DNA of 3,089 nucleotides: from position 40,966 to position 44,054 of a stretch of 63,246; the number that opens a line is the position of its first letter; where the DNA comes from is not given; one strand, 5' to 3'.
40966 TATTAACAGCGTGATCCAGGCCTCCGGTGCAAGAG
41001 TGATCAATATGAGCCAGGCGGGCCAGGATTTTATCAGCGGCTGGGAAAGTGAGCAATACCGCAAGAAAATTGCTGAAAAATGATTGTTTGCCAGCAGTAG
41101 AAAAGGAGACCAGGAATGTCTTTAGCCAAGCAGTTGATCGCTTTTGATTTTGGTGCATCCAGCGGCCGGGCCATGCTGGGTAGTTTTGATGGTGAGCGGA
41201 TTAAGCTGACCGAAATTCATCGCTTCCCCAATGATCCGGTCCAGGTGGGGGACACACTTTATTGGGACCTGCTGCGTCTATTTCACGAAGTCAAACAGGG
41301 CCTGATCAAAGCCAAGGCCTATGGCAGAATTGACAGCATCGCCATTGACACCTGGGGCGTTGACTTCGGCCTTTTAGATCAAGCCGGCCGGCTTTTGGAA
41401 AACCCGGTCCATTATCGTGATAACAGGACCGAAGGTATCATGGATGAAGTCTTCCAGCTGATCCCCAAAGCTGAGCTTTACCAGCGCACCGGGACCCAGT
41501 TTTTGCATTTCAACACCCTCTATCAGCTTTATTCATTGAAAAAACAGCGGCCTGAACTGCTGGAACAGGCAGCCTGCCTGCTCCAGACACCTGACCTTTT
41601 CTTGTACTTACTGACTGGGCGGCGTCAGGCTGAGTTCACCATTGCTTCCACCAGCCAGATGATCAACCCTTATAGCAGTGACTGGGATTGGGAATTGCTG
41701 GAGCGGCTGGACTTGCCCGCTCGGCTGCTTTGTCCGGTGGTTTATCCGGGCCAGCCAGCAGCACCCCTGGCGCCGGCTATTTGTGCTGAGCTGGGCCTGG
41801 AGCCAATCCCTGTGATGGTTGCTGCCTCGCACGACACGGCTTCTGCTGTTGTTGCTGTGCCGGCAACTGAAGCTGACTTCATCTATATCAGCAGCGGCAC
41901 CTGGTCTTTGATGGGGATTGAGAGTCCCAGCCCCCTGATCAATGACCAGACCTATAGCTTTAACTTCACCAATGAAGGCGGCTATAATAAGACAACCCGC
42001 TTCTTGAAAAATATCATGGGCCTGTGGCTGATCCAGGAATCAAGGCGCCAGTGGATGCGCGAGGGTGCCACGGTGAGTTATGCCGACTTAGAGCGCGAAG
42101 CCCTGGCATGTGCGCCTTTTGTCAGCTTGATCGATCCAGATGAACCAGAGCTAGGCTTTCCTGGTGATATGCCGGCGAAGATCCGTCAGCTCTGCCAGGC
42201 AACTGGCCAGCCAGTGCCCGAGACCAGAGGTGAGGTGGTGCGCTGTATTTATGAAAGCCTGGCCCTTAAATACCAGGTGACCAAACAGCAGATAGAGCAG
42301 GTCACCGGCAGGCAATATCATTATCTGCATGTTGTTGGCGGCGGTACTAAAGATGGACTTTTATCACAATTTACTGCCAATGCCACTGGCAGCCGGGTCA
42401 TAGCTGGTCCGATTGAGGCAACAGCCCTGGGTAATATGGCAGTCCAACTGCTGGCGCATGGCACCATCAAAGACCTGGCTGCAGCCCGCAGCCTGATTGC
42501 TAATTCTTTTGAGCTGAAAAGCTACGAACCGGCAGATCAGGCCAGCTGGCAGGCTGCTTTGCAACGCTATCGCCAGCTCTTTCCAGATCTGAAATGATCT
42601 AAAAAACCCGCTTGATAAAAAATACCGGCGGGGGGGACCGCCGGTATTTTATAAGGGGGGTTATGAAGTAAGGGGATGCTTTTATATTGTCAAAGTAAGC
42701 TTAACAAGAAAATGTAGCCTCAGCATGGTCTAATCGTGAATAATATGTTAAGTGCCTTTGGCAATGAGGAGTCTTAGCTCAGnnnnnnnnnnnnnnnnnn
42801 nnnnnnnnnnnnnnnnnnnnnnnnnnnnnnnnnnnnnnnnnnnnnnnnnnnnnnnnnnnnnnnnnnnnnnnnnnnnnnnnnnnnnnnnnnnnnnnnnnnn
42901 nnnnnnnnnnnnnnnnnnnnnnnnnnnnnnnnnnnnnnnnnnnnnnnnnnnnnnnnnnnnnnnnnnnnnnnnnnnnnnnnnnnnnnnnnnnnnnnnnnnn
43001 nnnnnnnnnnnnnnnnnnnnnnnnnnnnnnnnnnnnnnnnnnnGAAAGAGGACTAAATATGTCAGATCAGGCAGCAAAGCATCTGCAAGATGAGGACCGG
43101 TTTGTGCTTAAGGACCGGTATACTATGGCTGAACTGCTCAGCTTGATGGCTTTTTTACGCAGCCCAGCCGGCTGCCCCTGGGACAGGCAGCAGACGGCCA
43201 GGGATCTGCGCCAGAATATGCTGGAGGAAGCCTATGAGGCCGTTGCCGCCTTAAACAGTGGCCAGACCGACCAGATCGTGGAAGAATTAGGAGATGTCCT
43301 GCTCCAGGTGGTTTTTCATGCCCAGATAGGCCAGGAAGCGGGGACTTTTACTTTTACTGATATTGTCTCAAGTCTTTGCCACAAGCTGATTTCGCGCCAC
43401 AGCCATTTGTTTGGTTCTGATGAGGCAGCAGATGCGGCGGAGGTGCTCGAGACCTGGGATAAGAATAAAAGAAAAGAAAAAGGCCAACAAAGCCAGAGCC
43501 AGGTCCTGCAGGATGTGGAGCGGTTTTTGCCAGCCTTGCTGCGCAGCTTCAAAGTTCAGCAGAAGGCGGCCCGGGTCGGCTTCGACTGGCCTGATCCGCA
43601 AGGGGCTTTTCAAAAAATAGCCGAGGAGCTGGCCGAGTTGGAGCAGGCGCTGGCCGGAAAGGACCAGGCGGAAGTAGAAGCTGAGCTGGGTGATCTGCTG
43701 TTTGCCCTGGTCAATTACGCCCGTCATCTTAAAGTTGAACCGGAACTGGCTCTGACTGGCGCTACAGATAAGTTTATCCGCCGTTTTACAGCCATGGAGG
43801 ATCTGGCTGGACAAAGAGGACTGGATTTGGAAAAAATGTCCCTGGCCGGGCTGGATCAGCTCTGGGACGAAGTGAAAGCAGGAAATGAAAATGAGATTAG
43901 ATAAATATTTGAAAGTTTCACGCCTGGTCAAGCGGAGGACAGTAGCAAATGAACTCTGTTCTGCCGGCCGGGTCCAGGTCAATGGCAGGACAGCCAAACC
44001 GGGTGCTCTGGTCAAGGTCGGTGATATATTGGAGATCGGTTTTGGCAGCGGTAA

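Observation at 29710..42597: One operon joins rhaA/rhaB-type genes to a SorE/SrlD-like redox pair and a lipoyl E1-E2-E3 complex: candidate undescribed 6-deoxyhexose route to acetyl-CoA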

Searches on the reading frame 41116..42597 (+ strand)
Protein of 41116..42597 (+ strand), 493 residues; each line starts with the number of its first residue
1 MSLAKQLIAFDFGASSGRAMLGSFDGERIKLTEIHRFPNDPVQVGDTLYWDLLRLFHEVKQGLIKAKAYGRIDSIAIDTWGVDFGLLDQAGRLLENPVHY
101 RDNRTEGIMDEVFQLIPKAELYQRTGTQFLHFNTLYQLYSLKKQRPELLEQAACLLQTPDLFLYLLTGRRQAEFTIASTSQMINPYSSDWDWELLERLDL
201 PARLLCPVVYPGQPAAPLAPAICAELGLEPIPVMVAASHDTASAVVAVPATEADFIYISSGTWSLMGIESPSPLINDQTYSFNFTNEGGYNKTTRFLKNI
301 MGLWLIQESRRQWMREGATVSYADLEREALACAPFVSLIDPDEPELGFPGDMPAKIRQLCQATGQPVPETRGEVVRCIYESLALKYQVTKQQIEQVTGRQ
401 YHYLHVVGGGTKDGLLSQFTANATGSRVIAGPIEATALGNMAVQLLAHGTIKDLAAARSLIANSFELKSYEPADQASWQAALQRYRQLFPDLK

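Call 5: search_protein_families(library=pfam, proteins=[window:41116-42597:+], max_evalue=0.01)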
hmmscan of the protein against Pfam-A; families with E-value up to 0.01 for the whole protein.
window:41116-42597:+ (493 aa): 2 families
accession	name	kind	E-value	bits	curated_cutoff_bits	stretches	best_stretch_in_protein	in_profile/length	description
PF02782.22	FGGY_C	-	9.3e-36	123.9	27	1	257-447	2-197/198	FGGY family of carbohydrate kinases, C-terminal domain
PF00370.27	FGGY_N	-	3.7e-30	105.7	28.8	1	8-246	3-244/245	FGGY family of carbohydrate kinases, N-terminal domain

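Call 6: search_protein_families(library=ncbifam, proteins=[window:41116-42597:+], max_evalue=0.001)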
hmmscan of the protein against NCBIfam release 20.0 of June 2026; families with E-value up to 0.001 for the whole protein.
window:41116-42597:+ (493 aa): 10 families
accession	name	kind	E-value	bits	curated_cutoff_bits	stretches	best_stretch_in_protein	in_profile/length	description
TIGR02627.1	rhamnulo_kin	equivalog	4e-151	503.6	527.95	1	8-467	1-454/454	rhamnulokinase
NF007925.0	PRK10640.1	equivalog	1.9e-138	462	639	1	5-486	4-479/489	rhamnulokinase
TIGR02628.1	fuculo_kin_coli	equivalog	1.1e-44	153.1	470.9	1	10-464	6-458/465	L-fuculokinase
TIGR01312.1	XylB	equivalog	1.7e-23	82.9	380.25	2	71-263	67-259/481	xylulokinase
NF008187.0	PRK10939.1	equivalog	7.6e-17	61.1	528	2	5-263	4-267/521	autoinducer-2 kinase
TIGR01314.1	gntK_FGGY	equivalog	2e-13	49.7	648.55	1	67-262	64-259/505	gluconokinase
TIGR01311.1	glycerol_kin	equivalog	1.6e-12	46.6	590.35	2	89-243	89-246/496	glycerol kinase GlpK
NF000756.0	PRK00047.1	subfamily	1.1e-09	37.1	498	1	89-467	93-473/502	glycerol kinase GlpK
NF011601.0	PRK15027.1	equivalog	3.7e-05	22.3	912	1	84-263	80-256/484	xylulokinase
NF003154.0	PRK04123.1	equivalog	4.2e-05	22.5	428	0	402-489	444-534/554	ribulokinase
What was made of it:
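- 41116..42597 (+): g9: RhaB-like FGGY kinase (rhamnulokinase, possibly also fuculokinase). TIGR02627 503.6 bits against a cutoff of 528 (call 6).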

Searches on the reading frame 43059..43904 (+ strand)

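Call 10: search_protein_families(library=pfam, proteins=[window:43059-43904:+], max_evalue=0.0001)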
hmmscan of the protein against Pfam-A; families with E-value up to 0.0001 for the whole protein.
window:43059-43904:+ (281 aa): 2 families
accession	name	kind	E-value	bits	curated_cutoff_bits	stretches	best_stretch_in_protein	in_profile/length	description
PF03819.22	MazG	-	1.6e-34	118.5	22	2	45-118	1-74/74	MazG nucleotide pyrophosphohydrolase domain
PF01503.22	PRA-PH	-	7.4e-11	42.8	21.3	1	184-229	31-76/86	Phosphoribosyl-ATP pyrophosphohydrolase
